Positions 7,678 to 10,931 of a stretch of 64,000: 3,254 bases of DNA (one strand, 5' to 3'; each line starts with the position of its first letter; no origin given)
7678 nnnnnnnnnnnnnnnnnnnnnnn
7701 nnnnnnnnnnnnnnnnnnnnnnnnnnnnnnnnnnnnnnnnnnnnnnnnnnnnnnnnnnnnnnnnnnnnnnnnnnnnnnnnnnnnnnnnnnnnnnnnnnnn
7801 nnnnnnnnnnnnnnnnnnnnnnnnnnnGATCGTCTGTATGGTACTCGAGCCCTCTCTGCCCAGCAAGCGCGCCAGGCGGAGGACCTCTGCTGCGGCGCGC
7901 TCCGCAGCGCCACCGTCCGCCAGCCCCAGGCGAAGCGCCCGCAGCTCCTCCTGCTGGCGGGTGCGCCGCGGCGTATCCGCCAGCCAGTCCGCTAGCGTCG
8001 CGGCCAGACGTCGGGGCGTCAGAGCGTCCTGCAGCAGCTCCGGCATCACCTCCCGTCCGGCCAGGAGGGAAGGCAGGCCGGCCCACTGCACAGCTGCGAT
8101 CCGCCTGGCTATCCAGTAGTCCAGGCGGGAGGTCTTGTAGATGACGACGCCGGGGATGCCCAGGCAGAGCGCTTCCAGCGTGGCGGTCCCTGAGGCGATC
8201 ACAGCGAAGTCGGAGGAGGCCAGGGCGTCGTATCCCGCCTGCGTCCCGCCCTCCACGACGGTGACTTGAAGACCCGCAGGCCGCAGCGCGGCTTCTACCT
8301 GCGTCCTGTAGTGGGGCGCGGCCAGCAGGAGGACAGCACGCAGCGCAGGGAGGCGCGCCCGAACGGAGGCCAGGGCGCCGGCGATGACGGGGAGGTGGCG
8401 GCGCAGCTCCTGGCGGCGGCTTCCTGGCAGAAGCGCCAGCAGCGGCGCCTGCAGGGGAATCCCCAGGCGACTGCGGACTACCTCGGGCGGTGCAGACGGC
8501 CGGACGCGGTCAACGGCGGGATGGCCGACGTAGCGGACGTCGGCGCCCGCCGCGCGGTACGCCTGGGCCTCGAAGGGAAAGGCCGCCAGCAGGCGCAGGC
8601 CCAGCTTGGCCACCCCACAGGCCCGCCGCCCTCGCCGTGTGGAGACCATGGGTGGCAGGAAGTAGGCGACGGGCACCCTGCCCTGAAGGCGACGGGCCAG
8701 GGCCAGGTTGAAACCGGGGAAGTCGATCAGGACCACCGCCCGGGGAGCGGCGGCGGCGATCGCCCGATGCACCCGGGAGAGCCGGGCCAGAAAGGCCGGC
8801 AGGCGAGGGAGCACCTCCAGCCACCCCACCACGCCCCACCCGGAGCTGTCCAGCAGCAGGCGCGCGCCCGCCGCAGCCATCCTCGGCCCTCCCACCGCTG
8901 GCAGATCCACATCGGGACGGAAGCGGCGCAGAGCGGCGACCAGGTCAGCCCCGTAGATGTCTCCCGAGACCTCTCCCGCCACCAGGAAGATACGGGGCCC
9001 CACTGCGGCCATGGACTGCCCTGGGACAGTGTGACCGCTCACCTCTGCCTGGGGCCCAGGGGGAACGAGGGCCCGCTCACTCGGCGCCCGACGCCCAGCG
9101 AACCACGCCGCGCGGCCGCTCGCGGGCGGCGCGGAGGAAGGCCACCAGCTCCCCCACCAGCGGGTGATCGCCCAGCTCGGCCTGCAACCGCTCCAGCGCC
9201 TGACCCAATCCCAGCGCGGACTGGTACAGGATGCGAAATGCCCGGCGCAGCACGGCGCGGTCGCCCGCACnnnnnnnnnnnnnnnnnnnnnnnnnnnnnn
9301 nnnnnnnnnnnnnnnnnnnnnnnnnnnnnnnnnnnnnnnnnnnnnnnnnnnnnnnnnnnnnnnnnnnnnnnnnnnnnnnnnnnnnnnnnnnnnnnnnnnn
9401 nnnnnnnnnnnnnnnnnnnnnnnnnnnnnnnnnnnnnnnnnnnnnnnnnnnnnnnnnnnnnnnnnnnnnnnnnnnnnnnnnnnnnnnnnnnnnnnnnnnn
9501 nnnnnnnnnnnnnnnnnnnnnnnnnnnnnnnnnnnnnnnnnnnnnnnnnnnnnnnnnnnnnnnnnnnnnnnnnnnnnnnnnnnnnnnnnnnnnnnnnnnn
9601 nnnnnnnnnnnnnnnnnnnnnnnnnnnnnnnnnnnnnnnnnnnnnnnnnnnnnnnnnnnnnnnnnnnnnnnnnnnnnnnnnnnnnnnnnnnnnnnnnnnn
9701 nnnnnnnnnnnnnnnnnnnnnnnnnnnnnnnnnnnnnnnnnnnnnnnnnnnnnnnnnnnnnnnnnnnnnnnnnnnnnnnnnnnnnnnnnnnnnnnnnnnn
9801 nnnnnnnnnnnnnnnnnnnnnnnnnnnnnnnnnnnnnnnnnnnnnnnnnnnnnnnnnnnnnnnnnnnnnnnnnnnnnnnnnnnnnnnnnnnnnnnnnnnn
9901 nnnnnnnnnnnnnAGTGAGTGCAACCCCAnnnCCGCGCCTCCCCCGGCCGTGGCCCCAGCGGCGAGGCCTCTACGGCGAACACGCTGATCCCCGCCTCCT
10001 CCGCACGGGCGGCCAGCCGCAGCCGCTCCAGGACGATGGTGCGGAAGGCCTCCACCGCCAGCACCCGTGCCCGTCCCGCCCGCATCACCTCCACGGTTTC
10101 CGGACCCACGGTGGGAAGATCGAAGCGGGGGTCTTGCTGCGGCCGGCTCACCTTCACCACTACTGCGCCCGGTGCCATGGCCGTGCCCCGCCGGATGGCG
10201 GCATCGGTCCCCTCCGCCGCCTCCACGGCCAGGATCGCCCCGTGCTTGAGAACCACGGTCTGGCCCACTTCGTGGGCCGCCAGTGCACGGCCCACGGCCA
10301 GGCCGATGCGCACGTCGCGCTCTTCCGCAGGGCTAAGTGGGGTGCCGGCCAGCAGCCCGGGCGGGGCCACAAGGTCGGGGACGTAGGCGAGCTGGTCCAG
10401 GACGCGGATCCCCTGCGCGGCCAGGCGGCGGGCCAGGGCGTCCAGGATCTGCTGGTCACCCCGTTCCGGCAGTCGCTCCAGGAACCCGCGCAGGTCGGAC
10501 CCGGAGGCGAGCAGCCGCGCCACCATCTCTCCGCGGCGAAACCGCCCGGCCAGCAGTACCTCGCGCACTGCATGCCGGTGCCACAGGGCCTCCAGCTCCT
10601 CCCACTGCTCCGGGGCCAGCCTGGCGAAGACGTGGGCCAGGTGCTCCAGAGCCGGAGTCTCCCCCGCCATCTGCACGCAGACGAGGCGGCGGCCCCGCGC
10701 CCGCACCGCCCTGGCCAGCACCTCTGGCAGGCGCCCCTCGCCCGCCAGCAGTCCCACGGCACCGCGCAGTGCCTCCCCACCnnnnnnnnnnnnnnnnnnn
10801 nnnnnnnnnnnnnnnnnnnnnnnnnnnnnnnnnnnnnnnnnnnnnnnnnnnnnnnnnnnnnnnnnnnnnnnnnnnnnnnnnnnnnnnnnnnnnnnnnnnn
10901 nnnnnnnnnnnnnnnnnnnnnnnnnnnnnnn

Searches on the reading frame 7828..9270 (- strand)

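Call 5: search_protein_families(library=pfam, proteins=[window:7828-9270:-], max_evalue=0.01)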
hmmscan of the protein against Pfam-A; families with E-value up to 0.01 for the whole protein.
window:7828-9270:- (481 aa): 2 families
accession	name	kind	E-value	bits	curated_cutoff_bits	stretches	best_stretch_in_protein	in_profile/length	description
PF02684.21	LpxB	-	2.8e-80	270.4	22.6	1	94-446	1-355/374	Lipid-A-disaccharide synthetase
PF02350.25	Epimerase_2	-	0.002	17.5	30.6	1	244-383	146-291/347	UDP-N-acetylglucosamine 2-epimerase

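Call 38: search_protein_families(library=ncbifam, proteins=[window:7828-9009:-], max_evalue=0.001)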
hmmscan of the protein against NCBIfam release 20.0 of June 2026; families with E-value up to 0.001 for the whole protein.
window:7828-9009:- (394 aa): 3 families
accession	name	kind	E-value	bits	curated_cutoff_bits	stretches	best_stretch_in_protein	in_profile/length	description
TIGR00215.1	lpxB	equivalog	2e-75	254.1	190.25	1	6-379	8-382/382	lipid-A-disaccharide synthase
NF002173.0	PRK01021.1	equivalog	7.9e-40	137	1033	1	6-366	228-592/610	lipid-A-disaccharide synthase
TIGR03492.1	TIGR03492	hypoth_equivalog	5.6e-08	31.9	219.2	1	148-286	172-317/396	lipid-A-disaccharide synthase-related protein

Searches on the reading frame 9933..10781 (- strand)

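Call 15: search_protein_families(library=pfam, proteins=[window:9933-10781:-], max_evalue=0.001)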
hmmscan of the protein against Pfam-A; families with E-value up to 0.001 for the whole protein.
window:9933-10781:- (283 aa): 2 families
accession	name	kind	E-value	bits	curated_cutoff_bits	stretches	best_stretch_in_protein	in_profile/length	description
PF06230.17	LpxI_C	-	8.9e-40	136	25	1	141-267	2-130/131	LpxI C-terminal domain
PF17930.7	LpxI_N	-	1.6e-21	77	25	1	9-137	2-129/129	LpxI N-terminal domain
